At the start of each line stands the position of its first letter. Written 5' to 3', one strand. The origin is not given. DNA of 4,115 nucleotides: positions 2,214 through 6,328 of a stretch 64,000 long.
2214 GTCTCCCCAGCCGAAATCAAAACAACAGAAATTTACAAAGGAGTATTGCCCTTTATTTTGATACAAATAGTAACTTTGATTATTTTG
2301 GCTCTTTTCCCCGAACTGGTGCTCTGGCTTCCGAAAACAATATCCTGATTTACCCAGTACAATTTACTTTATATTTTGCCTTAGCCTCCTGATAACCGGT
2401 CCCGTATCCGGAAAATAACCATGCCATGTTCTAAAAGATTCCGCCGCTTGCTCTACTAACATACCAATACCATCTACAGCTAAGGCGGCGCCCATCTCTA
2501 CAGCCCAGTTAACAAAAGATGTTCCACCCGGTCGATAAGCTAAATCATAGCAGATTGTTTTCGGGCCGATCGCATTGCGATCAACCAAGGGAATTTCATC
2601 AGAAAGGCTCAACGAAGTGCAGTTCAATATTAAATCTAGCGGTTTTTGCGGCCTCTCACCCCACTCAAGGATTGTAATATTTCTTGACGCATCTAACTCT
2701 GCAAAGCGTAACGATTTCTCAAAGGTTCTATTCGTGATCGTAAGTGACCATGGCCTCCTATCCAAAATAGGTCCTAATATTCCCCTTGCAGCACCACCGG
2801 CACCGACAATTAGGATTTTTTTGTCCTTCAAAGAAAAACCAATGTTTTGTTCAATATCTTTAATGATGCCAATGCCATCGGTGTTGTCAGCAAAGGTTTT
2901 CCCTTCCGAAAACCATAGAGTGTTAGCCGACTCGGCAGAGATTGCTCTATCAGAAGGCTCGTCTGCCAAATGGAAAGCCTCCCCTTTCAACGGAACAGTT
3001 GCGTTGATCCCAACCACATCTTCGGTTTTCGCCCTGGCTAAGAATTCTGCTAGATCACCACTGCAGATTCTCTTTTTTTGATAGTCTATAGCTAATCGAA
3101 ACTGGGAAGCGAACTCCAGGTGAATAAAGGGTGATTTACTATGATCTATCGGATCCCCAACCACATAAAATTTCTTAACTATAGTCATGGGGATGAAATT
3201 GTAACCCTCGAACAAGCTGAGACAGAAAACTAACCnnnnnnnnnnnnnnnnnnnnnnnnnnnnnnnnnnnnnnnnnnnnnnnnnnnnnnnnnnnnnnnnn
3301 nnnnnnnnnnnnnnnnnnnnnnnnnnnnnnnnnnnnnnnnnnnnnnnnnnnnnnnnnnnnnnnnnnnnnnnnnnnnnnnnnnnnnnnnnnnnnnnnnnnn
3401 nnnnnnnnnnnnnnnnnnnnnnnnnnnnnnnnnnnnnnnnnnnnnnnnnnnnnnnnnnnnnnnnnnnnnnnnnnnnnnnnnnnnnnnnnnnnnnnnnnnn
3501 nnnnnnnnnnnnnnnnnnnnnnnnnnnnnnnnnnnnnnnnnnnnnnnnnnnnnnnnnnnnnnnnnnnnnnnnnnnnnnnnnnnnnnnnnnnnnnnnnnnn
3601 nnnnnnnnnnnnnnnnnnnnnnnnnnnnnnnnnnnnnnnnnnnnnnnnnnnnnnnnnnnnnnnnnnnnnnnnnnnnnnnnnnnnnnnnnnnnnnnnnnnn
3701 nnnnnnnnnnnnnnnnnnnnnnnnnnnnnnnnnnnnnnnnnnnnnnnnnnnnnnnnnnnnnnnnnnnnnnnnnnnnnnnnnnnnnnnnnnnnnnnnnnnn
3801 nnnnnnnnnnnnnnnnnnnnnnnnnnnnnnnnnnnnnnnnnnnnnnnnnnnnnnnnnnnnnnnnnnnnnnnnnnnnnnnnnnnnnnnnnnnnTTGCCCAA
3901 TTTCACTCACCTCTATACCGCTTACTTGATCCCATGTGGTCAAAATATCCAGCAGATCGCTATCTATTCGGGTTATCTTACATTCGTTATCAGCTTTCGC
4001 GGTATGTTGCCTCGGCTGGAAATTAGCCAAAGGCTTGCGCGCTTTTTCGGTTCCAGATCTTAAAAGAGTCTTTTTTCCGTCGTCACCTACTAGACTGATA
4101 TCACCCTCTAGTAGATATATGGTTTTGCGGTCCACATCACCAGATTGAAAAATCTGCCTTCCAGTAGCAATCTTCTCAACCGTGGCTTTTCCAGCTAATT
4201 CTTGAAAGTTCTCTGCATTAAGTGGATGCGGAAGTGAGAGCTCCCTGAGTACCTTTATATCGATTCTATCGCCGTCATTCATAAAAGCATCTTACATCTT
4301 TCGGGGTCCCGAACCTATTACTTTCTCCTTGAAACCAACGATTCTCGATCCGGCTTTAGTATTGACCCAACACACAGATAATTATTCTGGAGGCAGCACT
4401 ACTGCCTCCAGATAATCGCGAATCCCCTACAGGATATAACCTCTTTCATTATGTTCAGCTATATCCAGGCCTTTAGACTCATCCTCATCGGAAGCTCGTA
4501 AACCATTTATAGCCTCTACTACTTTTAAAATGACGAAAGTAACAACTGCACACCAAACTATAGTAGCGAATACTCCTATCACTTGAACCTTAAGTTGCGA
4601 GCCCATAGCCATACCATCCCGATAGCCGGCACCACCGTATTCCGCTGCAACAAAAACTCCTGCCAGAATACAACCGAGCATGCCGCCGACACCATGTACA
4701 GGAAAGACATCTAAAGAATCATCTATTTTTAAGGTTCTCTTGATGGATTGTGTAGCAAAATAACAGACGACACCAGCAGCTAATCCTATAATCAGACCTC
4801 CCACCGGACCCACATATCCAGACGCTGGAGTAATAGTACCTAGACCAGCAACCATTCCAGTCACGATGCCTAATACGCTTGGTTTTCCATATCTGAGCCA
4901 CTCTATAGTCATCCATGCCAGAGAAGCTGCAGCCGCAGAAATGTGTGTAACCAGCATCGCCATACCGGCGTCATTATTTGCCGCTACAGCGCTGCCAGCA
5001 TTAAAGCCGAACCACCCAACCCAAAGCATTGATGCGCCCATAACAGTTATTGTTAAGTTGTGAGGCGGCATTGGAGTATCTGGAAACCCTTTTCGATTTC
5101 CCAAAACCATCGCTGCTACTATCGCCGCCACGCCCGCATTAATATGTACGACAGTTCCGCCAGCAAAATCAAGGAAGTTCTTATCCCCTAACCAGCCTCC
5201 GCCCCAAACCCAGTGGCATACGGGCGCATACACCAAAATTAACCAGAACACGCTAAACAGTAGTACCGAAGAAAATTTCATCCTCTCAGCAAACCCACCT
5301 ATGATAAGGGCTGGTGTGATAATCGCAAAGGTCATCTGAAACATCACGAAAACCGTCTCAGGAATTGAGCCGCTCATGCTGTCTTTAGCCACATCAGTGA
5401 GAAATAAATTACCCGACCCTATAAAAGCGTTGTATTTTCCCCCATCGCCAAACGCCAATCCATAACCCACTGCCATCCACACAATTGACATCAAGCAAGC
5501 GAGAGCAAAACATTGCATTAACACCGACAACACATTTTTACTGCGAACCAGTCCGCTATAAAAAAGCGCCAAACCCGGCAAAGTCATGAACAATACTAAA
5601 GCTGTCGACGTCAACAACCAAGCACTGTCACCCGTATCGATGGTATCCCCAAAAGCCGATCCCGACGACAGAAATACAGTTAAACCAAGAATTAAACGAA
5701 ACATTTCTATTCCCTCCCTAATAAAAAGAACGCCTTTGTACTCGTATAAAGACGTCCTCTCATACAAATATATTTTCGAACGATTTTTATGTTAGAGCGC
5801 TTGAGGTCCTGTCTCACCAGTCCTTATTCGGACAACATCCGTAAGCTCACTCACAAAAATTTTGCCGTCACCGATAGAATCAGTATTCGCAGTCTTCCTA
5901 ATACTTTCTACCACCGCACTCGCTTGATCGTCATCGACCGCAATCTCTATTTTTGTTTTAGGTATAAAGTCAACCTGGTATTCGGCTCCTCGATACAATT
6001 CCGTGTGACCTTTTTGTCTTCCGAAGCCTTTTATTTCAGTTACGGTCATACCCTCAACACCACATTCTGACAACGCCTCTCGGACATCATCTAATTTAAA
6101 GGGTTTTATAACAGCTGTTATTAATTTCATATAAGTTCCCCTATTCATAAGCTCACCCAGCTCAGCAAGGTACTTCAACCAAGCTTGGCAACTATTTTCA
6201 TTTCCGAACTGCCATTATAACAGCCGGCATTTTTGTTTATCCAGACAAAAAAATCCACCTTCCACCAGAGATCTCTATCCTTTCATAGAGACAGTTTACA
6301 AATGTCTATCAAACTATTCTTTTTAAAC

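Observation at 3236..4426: Dual cNMP-binding domain rhodanese encoded directly downstream of amtB, separated by a perfect hairpin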

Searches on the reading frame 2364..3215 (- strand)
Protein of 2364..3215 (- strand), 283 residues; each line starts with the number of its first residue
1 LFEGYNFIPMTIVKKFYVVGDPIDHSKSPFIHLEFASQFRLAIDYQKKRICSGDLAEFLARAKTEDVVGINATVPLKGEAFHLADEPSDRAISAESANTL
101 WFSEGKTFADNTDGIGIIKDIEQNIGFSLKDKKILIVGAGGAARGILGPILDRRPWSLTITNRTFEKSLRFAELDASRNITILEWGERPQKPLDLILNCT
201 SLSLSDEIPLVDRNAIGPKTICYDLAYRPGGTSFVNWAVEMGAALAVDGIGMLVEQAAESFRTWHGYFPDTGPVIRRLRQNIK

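Call 3: search_protein_families(library=pfam, proteins=[window:2364-3215:-], max_evalue=1)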
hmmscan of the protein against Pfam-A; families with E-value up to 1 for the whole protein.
window:2364-3215:- (283 aa): 4 families
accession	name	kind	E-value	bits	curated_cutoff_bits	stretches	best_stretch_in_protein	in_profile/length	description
PF08501.16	Shikimate_dh_N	-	2.1e-17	63.5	27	1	18-100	1-83/83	Shikimate dehydrogenase substrate binding domain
PF18317.6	SDH_C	-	3.7e-07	30.2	25.8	1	249-273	1-25/31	Shikimate 5'-dehydrogenase C-terminal domain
PF01488.26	Shikimate_DH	-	1.9e-06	28.4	24.3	1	126-181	8-62/138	Shikimate / quinate 5-dehydrogenase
PF03949.21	Malic_M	-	0.11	12.2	23.5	1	125-151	19-45/258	Malic enzyme, NAD binding domain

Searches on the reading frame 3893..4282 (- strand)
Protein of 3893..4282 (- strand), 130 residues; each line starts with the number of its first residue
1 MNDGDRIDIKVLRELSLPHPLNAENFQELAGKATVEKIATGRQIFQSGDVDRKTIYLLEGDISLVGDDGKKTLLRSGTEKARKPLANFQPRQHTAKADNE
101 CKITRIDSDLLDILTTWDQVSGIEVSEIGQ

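Call 45: search_protein_families(library=pfam, proteins=[window:3893-4282:-], max_evalue=10)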
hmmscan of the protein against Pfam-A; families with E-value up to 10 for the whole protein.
seq(130 aa): 1 family
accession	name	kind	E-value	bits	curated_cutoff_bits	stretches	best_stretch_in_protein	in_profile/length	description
PF00027.35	cNMP_binding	-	8.3e-06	26.1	27.5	1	37-111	3-82/89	Cyclic nucleotide-binding domain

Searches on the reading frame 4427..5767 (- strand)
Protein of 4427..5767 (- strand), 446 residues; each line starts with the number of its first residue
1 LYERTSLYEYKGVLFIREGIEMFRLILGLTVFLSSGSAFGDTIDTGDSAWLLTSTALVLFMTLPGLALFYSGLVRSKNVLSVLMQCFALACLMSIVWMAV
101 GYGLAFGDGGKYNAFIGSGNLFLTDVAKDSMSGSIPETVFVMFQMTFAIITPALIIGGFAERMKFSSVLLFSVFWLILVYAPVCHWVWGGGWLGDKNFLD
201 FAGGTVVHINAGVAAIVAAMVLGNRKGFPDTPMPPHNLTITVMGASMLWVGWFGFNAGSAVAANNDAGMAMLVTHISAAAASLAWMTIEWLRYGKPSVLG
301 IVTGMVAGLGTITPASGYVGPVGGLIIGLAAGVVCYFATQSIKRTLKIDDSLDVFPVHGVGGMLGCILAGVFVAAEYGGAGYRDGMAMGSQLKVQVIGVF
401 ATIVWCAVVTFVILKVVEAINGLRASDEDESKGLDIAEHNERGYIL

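Call 3: search_protein_families(library=pfam, proteins=[window:4427-5767:-], max_evalue=1)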
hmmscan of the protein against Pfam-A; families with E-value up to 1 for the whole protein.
window:4427-5767:- (446 aa): 1 family
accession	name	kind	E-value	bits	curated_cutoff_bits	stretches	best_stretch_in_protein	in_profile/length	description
PF00909.26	Ammonium_transp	-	2.6e-124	415.4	23.2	1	49-444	1-399/399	Ammonium Transporter Family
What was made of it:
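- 4427..5704 (-): amtB (425 aa), upstream neighbour on the same strand. PF00909 E 2.6e-124 (call 3).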

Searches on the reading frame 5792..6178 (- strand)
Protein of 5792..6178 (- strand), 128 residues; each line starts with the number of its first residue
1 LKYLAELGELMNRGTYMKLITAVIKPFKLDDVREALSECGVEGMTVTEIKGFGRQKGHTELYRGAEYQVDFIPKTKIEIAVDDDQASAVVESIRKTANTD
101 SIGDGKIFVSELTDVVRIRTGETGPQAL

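Call 3: search_protein_families(library=pfam, proteins=[window:5792-6178:-], max_evalue=1)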
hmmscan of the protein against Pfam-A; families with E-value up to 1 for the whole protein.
window:5792-6178:- (128 aa): 4 families
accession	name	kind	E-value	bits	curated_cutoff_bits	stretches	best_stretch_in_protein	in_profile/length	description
PF00543.27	P-II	-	4.2e-34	117.4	25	1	17-122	1-102/102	Nitrogen regulatory protein P-II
PF10105.14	DUF2344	-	0.0069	16.7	23.8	1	16-109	63-150/176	Uncharacterized protein conserved in bacteria (DUF2344)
PF08544.19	GHMP_kinases_C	-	0.11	13.3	21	1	5-45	11-54/85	GHMP kinases C terminal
PF14113.12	Tae4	-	0.23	12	27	1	41-78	76-106/125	Type VI secretion system (T6SS), amidase effector protein 4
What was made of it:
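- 5792..6130 (-): glnK (P-II, 112 aa), in an operon with amtB. PF00543 E 4e-34 (call 3)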
